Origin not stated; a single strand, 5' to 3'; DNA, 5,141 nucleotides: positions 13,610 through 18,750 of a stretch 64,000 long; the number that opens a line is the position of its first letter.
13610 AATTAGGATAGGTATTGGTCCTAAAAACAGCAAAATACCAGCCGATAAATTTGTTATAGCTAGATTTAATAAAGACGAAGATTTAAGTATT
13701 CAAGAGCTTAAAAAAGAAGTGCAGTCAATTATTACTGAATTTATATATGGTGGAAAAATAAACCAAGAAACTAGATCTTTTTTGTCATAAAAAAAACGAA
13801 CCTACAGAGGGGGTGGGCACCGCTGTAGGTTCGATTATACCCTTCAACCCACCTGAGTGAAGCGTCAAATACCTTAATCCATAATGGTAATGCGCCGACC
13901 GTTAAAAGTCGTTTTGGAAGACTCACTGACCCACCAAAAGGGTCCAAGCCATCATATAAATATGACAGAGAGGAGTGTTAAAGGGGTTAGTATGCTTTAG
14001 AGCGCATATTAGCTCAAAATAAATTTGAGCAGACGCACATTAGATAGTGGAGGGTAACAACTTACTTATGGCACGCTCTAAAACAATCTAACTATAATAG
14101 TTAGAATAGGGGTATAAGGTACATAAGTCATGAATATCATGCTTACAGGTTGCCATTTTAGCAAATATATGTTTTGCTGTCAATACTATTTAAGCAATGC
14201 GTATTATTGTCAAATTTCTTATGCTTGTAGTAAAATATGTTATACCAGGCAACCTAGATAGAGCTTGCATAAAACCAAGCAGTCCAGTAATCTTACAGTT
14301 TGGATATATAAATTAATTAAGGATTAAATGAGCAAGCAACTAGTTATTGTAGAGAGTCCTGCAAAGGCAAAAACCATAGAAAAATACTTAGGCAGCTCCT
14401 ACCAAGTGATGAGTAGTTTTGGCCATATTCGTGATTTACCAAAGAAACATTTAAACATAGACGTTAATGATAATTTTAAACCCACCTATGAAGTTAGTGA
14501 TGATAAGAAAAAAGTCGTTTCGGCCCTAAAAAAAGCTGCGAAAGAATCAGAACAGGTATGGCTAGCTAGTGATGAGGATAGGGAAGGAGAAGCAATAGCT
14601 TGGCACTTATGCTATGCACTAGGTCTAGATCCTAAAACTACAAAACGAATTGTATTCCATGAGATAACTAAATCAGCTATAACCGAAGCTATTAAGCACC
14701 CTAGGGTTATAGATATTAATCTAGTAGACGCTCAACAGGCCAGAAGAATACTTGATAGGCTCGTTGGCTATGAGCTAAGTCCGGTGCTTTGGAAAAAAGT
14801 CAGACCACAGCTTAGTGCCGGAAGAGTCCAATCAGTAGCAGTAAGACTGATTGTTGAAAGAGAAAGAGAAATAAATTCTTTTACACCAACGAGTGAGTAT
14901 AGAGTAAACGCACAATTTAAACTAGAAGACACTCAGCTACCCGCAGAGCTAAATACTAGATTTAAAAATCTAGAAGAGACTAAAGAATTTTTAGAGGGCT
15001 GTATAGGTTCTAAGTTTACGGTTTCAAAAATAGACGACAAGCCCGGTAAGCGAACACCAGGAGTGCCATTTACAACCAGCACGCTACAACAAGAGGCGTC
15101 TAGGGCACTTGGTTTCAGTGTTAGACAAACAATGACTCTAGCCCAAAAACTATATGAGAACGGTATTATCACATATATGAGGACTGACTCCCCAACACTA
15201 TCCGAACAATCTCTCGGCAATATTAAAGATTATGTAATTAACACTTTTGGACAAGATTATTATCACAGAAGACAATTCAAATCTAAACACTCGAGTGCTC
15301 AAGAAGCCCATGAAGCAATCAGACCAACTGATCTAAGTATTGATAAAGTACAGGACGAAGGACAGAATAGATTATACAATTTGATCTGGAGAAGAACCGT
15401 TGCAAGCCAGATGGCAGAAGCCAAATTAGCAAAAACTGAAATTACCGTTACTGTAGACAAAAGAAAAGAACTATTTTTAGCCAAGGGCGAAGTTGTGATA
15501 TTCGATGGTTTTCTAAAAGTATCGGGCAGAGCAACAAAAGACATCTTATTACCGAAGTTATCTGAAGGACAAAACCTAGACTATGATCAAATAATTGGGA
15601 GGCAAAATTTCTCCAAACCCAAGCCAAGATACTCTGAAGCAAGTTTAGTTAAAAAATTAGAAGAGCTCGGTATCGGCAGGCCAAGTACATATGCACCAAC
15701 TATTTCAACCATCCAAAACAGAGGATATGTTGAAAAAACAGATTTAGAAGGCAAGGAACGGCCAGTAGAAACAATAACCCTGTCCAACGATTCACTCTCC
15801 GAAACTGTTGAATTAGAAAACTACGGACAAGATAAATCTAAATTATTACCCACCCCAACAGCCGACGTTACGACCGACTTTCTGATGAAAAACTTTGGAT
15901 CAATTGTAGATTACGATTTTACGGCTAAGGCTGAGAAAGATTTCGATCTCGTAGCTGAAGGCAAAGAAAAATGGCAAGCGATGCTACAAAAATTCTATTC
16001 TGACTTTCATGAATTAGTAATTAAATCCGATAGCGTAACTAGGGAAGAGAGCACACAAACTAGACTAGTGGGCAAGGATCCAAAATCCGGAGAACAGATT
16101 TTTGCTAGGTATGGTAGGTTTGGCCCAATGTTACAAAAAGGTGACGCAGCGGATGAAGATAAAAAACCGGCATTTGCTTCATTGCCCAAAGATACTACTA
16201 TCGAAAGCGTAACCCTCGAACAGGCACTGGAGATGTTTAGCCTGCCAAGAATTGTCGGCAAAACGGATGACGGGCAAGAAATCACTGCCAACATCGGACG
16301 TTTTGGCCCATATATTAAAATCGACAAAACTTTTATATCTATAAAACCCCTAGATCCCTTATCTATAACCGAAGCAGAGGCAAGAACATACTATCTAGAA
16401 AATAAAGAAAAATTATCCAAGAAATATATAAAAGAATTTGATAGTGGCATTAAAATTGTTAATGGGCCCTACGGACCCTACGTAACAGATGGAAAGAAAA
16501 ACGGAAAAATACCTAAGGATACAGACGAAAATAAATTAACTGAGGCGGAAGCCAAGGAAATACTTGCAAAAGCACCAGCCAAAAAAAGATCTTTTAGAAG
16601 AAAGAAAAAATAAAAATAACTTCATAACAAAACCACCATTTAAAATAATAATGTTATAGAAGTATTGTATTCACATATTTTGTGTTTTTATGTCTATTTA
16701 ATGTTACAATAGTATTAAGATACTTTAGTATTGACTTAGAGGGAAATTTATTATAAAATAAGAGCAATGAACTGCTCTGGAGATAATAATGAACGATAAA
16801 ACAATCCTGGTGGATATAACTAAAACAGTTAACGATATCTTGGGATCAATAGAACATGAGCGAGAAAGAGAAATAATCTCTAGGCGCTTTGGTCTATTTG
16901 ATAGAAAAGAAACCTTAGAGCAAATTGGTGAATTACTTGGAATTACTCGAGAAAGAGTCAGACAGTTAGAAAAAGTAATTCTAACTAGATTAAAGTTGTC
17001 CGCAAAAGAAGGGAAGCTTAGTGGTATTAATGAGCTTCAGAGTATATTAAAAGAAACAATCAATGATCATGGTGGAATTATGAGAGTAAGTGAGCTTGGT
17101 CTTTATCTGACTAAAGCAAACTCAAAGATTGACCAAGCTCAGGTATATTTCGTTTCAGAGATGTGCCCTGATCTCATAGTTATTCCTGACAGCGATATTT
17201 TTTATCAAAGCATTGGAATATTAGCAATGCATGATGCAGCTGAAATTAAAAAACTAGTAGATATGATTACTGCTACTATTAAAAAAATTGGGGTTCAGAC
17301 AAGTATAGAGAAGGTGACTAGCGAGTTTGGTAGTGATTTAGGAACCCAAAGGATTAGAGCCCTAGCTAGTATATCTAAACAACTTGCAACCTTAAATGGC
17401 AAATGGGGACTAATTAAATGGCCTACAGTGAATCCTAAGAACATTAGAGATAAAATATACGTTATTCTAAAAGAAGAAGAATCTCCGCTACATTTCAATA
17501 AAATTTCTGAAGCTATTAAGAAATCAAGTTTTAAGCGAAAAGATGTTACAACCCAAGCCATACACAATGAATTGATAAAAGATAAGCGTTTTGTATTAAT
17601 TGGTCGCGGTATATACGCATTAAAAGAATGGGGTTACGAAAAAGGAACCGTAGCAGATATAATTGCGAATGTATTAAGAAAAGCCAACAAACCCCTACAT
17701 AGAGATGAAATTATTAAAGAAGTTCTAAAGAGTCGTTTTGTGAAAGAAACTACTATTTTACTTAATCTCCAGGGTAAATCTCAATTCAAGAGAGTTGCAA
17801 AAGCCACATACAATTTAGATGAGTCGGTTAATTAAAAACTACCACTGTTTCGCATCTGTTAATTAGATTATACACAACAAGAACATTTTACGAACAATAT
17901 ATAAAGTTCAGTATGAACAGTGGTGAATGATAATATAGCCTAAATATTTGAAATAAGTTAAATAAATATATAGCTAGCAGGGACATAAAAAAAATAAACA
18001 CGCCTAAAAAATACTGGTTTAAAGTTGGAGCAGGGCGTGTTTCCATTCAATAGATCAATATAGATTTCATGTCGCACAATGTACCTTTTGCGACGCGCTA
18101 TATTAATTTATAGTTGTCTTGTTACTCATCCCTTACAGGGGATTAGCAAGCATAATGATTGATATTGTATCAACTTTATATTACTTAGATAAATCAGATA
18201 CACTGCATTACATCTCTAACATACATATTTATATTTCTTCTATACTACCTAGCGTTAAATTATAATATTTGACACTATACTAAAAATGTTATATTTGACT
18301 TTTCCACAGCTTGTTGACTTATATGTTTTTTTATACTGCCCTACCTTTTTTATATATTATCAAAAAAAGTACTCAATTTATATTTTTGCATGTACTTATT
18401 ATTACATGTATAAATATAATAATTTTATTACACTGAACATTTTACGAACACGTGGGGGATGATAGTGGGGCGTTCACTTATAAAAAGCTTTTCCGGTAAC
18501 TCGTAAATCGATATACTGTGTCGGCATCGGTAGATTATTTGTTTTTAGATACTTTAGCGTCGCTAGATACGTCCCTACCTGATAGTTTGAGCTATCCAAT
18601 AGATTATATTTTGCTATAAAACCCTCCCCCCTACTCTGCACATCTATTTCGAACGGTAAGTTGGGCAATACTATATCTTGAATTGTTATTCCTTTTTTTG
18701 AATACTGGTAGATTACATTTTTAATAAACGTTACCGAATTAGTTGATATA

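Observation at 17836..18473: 638-bp ORF-poor gap between convergent genes: flanking 16-nt direct repeats, four consecutive hairpins and a minus-strand terminator (candidate unknown ncRNA or element remnant)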

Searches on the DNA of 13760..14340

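Call 68: search_rna_families(source=window, start=13760, end=14340, threshold=evalue, max_evalue=10, show_alignments=2)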
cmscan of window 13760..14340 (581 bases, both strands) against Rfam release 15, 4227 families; matches with E-value up to 10: 6.
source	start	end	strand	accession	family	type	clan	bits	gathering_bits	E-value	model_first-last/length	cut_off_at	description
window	13986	14092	-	RF03722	MIR4378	Gene; miRNA;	-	22.5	90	0.13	1-91/91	no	MIR4378 microRNA precursor family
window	13797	13835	+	RF03706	mir-2253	Gene; miRNA;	-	20.7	47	0.13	1-57/57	no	mir-2253 microRNA precursor family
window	13790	13877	-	RF00371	sroE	Gene; sRNA;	-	19.2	51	0.079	1-92/92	no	sroE RNA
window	13785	13863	-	RF00236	ctRNA_pGA1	Gene; antisense;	-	18.4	45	0.4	1-79/79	no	ctRNA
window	14192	14266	+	RF01194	sn2903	Gene; snRNA; snoRNA; CD-box;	CL00066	13.2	50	7.3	1-91/91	no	Small nucleolar RNA sn2903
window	14045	14202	-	RF01894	PCA3_2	Gene; lncRNA;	-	8.4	100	3.3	1-409/409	no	Prostate cancer antigen RNA 3 conserved region 2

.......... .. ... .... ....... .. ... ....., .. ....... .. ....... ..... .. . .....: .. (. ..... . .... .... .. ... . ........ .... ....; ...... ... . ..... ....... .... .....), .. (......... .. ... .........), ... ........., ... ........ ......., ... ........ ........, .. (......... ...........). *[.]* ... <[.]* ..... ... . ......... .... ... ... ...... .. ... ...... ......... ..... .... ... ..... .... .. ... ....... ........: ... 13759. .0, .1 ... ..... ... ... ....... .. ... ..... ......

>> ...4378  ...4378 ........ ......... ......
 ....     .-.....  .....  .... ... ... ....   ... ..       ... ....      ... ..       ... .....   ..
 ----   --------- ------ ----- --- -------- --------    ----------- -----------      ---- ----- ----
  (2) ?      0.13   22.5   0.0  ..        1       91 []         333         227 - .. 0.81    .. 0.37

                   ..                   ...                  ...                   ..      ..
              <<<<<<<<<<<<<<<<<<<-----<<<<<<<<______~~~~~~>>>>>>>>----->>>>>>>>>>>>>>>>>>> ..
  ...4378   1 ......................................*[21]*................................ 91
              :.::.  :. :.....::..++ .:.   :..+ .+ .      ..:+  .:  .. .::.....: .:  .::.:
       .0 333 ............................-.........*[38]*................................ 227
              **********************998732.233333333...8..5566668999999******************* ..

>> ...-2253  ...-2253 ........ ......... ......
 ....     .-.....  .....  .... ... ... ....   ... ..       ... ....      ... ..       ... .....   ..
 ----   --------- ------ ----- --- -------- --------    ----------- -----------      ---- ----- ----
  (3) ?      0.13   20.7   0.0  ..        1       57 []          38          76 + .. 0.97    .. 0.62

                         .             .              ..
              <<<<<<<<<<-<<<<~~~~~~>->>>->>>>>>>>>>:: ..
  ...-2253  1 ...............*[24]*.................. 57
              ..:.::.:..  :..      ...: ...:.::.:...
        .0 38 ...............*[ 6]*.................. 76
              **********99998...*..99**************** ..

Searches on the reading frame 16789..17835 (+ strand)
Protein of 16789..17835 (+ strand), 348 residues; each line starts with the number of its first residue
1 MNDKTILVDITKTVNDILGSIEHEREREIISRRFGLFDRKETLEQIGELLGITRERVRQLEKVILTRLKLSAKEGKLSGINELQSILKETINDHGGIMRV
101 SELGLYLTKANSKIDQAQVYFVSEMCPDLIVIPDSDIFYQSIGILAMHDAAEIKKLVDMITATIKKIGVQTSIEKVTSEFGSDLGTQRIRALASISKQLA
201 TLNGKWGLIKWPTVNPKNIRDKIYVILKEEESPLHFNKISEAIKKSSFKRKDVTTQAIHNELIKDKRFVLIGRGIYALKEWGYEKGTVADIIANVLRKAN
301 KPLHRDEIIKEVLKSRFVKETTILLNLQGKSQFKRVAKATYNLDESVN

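Call 12: find_encoding_contigs(protein=window:16789-17835:+, flank=10000, max_places=10)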
Protein window:16789-17835:+ (348 aa): 6 contigs read that carry it; 4 places shown.
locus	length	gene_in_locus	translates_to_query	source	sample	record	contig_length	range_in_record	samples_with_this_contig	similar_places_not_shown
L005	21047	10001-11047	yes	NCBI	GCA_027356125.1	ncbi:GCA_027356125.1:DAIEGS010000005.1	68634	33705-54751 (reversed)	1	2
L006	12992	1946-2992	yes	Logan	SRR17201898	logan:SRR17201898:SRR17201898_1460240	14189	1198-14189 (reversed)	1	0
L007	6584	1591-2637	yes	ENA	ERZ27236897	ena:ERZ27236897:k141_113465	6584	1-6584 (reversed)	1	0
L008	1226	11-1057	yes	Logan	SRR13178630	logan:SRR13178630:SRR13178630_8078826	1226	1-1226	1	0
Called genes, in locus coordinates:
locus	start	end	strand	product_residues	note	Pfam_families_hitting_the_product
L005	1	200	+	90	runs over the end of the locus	-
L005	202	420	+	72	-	-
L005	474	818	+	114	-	-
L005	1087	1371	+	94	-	-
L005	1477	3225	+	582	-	PF00989:PAS, PF13426:PAS_9, PF00512:HisKA, PF02518:HATPase_c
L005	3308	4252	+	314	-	PF00072:Response_reg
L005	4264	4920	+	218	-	PF01479:S4 (weak), PF00849:PseudoU_synth_2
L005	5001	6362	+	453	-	PF00009:GTP_EFTU, PF01926:MMR_HSR1, PF02421:FeoB_N, PF04548:AIG1 (weak), PF00009:GTP_EFTU, PF01926:MMR_HSR1, PF02421:FeoB_N, PF14714:KH_dom-like, +6 more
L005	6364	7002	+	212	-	PF01195:Pept_tRNA_hydro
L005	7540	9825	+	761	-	PF01751:Toprim, PF01131:Topoisom_bac, PF13368:Toprim_C_rpt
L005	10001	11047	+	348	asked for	PF04545:Sigma70_r4, PF05066:HARE-HTH (faint)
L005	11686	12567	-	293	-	-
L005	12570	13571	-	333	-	PF03033:Glyco_transf_28 (weak), PF04101:Glyco_tran_28_C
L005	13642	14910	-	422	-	PF01098:FTSW_RODA_SPOVE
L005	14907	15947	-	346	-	PF00953:Glycos_transf_4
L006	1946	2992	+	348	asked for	PF04545:Sigma70_r4, PF05066:HARE-HTH (faint)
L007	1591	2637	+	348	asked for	PF04545:Sigma70_r4, PF05066:HARE-HTH (faint)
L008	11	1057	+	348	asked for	PF04545:Sigma70_r4, PF05066:HARE-HTH (faint)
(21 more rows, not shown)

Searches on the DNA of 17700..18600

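Call 4: search_rna_families(source=window, start=17700, end=18600, threshold=evalue, max_evalue=10, show_alignments=3)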
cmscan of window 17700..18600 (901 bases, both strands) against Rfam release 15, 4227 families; matches with E-value up to 10: 3.
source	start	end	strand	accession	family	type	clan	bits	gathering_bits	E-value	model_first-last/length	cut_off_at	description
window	17986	18201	-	RF02079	STnc180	Gene; sRNA;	-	20.3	50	0.18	1-208/208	no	Enterobacterial sRNA STnc180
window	18378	18419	+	RF04241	mir-5014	Gene; miRNA;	-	14.8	101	8.1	1-123/123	no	mir-5014 microRNA precursor family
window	17756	17814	+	RF02218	ZNRD1-AS1_1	Gene; lncRNA;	-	13.4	50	7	1-68/68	no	ZNRD1 antisense RNA 1 conserved region 1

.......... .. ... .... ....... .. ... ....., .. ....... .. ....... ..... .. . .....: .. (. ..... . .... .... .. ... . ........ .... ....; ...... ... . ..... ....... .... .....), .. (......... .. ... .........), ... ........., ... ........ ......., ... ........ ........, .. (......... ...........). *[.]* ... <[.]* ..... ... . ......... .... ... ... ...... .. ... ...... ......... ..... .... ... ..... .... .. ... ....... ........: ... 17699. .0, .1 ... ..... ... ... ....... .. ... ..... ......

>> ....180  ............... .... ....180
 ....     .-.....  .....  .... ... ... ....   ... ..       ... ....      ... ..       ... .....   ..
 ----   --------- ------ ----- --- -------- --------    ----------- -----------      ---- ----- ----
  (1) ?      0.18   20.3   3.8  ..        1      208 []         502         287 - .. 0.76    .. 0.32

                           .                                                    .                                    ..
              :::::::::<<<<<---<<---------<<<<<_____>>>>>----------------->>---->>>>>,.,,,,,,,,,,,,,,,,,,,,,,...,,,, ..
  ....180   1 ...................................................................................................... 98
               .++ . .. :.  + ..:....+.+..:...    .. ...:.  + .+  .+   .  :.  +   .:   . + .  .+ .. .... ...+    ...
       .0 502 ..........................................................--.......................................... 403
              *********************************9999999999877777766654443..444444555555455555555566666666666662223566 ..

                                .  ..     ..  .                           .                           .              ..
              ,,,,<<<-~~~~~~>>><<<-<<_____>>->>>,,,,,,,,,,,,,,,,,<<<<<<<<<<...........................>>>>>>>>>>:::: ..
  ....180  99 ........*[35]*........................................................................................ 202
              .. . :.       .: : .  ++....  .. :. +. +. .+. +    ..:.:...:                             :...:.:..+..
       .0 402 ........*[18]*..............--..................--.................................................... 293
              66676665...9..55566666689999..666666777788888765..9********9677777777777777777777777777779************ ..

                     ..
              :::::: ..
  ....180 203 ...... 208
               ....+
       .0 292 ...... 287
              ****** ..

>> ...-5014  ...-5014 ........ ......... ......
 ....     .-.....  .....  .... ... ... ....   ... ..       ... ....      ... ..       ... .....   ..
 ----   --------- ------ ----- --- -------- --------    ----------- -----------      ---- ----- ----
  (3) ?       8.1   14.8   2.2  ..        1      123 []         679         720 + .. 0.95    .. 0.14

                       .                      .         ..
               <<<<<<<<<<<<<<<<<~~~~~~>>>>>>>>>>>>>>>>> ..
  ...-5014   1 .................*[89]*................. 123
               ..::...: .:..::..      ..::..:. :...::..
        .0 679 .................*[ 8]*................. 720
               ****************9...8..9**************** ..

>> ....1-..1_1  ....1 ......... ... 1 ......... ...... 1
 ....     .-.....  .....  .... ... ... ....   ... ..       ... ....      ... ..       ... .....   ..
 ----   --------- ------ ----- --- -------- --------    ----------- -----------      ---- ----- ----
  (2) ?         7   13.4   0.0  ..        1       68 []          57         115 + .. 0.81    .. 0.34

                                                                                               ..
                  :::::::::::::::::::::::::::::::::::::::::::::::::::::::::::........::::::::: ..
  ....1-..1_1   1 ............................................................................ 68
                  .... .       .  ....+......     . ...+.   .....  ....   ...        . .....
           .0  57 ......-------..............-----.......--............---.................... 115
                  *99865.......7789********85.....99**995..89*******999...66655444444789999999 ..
